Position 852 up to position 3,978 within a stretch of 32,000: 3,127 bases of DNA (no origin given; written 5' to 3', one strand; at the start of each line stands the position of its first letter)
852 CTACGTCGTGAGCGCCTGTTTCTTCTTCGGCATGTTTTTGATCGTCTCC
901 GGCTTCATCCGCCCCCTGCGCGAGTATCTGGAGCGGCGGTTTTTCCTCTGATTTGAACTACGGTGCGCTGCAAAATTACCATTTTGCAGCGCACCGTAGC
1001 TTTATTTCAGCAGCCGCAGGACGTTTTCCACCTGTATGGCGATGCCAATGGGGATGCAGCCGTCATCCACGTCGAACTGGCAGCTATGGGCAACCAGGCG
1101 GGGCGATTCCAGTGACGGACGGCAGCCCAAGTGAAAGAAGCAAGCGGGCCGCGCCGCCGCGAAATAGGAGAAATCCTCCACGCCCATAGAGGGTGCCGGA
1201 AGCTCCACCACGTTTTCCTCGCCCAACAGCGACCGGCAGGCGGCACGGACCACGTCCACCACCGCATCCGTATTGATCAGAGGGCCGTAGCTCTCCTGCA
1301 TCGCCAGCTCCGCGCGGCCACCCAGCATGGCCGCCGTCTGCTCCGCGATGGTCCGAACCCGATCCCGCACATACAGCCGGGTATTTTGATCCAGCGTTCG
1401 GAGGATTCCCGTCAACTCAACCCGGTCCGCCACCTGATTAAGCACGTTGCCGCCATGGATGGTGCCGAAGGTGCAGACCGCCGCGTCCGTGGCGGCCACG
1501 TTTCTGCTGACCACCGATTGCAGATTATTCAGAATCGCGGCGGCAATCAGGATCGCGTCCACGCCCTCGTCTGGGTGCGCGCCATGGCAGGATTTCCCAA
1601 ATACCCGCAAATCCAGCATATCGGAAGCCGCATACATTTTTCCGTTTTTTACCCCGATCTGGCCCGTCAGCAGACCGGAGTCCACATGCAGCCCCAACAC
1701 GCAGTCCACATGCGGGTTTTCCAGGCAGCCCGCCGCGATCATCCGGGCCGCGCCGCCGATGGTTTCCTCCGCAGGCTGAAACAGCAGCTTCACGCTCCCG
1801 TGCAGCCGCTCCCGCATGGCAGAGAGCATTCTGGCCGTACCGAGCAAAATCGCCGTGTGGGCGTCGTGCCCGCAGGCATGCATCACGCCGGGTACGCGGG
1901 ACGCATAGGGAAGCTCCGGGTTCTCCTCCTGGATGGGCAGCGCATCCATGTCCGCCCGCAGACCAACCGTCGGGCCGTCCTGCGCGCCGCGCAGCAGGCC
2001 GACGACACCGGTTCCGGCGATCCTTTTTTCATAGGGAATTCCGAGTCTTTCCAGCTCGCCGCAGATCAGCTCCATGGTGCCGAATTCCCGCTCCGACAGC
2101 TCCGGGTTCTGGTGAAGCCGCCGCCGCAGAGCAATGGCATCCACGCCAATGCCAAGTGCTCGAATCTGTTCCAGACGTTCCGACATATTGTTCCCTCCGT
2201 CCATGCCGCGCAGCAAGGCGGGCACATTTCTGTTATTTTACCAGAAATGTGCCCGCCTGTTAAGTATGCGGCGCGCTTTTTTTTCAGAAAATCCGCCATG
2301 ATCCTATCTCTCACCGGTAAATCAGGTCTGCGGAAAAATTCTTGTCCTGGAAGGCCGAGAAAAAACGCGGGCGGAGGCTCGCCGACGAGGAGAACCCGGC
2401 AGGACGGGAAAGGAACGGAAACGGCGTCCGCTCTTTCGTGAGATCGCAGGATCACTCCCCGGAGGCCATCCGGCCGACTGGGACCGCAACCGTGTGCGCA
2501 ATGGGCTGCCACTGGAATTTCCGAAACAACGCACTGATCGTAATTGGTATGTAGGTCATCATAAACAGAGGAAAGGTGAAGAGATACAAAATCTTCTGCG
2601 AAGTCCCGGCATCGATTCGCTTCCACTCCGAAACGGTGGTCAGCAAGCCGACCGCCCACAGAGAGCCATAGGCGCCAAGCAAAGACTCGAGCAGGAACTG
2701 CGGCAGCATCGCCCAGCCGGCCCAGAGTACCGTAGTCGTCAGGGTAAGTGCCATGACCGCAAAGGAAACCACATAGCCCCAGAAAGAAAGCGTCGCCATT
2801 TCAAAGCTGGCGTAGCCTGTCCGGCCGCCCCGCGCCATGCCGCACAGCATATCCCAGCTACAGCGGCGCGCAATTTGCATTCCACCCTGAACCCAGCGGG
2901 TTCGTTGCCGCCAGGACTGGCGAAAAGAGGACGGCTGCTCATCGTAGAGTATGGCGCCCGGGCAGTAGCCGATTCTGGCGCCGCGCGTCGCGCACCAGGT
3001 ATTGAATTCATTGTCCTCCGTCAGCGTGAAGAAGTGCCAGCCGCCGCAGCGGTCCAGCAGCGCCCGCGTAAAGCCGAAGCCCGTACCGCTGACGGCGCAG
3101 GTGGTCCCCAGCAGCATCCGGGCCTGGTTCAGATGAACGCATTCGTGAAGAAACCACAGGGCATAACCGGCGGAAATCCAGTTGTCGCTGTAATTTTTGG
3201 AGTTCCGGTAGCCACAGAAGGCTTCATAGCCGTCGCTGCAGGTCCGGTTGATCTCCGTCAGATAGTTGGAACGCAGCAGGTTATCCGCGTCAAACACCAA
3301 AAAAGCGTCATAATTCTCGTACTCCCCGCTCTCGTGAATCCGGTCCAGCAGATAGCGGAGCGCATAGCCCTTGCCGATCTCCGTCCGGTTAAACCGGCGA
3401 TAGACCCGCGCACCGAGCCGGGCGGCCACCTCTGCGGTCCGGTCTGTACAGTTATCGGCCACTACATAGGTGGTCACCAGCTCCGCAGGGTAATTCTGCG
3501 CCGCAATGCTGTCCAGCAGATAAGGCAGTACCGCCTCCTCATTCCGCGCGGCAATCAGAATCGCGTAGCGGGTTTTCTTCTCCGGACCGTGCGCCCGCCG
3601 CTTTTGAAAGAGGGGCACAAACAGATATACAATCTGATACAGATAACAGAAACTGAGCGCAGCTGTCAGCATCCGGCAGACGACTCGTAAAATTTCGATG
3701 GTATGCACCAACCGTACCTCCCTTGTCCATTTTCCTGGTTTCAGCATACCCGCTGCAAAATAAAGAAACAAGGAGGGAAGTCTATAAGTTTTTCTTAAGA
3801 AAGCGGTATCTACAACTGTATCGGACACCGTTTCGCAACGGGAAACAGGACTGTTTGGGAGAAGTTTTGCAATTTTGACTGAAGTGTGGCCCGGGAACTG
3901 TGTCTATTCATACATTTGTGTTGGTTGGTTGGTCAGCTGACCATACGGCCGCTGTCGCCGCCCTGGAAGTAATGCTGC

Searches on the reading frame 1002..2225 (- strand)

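Call 52: search_protein_families(library=pfam, proteins=[window:1002-2225:-], max_evalue=0.00001)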
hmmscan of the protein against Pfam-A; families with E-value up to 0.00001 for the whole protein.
window:1002-2225:- (407 aa): 2 families
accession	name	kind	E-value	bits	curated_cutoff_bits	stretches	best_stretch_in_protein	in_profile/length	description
PF01546.33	Peptidase_M20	-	1.4e-43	149.6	24.6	1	89-397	2-199/206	Peptidase family M20/M25/M40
PF07687.19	M20_dimer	-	3e-11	43.7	21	1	205-298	10-103/107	Peptidase dimerisation domain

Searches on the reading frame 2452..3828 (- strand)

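Call 52: search_protein_families(library=pfam, proteins=[window:2452-3828:-], max_evalue=0.00001)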
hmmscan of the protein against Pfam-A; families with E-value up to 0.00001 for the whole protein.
window:2452-3828:- (458 aa): 4 families
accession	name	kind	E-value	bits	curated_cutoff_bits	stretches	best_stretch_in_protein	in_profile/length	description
PF13641.12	Glyco_tranf_2_3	-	3.2e-31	109.6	27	1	88-315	3-230/230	Glycosyltransferase like family 2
PF13632.12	Glyco_trans_2_3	-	3e-20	73.3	27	1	177-379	3-193/198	Glycosyl transferase family group 2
PF00535.33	Glycos_transf_2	-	1.8e-10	41.5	23.3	1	90-260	2-166/168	Glycosyl transferase family 2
PF13506.12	Glyco_transf_21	-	3.8e-06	26.9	21.7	1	169-312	27-172/174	Glycosyl transferase family 21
